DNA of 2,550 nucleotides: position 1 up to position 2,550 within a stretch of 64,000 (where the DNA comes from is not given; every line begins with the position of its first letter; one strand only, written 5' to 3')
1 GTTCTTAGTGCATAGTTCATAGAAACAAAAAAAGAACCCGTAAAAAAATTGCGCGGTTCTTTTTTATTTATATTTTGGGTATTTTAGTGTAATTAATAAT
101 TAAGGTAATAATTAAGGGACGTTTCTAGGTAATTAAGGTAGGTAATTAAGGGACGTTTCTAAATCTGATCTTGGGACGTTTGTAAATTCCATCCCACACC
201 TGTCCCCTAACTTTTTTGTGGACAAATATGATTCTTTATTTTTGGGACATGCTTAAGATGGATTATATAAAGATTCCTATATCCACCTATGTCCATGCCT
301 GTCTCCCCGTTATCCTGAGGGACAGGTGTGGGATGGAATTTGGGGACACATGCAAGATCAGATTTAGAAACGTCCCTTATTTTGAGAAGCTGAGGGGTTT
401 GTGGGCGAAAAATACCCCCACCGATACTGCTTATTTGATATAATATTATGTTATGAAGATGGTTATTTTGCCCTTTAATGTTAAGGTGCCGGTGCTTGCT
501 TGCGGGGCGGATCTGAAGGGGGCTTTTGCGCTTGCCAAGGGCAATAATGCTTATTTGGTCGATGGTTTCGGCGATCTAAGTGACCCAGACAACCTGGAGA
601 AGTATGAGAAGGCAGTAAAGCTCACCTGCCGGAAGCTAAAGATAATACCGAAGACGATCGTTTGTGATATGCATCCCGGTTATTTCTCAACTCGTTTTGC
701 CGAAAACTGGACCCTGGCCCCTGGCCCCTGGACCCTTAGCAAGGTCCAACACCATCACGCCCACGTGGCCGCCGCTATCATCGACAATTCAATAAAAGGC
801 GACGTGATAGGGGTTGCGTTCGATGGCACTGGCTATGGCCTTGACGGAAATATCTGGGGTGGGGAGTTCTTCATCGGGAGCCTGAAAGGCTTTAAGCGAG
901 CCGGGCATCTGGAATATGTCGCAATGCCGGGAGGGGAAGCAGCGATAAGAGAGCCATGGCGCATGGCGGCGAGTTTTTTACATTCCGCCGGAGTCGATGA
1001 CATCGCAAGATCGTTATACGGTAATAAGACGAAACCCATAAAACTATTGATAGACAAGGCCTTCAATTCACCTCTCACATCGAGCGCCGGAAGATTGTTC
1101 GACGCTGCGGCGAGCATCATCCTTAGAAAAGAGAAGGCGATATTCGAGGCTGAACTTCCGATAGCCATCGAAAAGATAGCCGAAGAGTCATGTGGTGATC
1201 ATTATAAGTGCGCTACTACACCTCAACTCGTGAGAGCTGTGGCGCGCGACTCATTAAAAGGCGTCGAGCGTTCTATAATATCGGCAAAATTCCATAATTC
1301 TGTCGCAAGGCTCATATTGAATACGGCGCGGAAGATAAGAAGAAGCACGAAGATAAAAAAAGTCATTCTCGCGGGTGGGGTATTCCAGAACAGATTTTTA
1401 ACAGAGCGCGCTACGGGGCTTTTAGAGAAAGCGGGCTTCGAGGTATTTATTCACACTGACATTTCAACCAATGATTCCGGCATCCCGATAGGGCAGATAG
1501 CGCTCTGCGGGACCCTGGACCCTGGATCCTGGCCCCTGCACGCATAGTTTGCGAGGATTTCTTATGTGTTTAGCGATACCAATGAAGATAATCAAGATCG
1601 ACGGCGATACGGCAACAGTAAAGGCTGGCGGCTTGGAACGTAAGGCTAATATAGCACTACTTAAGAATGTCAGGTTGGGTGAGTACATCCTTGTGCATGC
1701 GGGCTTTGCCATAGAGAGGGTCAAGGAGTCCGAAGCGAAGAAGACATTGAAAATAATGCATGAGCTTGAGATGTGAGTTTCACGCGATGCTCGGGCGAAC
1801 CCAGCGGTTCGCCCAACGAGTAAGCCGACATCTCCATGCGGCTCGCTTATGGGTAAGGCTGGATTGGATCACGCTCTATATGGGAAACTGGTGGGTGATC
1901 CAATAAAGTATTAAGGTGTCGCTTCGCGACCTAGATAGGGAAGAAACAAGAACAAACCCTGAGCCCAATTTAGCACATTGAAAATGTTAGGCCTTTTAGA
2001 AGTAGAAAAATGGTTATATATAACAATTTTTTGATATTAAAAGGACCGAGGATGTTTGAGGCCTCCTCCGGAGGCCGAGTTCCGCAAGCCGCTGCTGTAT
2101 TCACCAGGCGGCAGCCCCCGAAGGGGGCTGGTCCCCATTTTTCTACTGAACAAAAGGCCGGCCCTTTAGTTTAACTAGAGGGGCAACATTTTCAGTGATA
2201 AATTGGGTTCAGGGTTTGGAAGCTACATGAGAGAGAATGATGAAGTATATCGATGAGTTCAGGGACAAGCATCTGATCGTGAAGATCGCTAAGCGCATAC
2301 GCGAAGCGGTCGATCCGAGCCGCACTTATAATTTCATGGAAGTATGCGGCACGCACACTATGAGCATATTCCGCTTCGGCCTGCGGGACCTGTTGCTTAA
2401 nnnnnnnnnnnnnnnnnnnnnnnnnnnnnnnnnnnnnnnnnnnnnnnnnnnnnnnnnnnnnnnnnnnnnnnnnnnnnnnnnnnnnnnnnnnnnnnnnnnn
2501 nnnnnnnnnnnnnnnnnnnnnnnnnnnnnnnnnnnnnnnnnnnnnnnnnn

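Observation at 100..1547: hypF reduced to its Kae1-like C-terminal domain, immediately downstream of a compound inverted-repeat element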

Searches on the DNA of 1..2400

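Call 26: search_rna_families(source=window, start=1, end=2400, threshold=evalue, max_evalue=1)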
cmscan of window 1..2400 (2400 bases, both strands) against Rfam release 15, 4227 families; matches with E-value up to 1: 2.
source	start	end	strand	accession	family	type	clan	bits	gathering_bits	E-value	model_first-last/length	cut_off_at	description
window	25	97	-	RF02074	STnc240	Gene; sRNA;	-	26.5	55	0.43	1-77/77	no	Enterobacterial sRNA STnc240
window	27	103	-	RF01472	rli40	Gene; sRNA;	-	16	100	0.52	1-263/263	no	Listeria sRNA rli40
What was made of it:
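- Tried and rejected: Rfam found no family in 1-2400 at E <= 1 beyond two sub-threshold sRNA matches on the terminator (call 26).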

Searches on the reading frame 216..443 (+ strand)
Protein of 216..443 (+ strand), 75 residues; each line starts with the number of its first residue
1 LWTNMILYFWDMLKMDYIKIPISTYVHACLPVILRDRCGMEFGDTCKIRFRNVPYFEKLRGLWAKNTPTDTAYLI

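Call 4: search_protein_families(library=pfam, proteins=[window:216-443:+], max_evalue=0.01)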
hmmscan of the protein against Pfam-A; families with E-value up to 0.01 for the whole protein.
window:216-443:+ (75 aa): 0 families

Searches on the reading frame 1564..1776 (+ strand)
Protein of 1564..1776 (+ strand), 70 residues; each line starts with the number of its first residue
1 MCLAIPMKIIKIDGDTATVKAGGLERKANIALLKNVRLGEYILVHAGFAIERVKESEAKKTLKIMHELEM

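Call 4: search_protein_families(library=pfam, proteins=[window:1564-1776:+], max_evalue=0.01)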
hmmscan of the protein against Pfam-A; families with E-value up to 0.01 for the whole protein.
window:1564-1776:+ (70 aa): 1 family
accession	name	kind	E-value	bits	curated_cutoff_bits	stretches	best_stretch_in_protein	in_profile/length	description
PF01455.23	HupF_HypC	-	7.2e-27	93.8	28.5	1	1-65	1-65/65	HupF/HypC family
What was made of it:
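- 1564..1776 (+): hypC (starts MCLAIP). Pfam HupF_HypC, 7e-27 (call 4)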
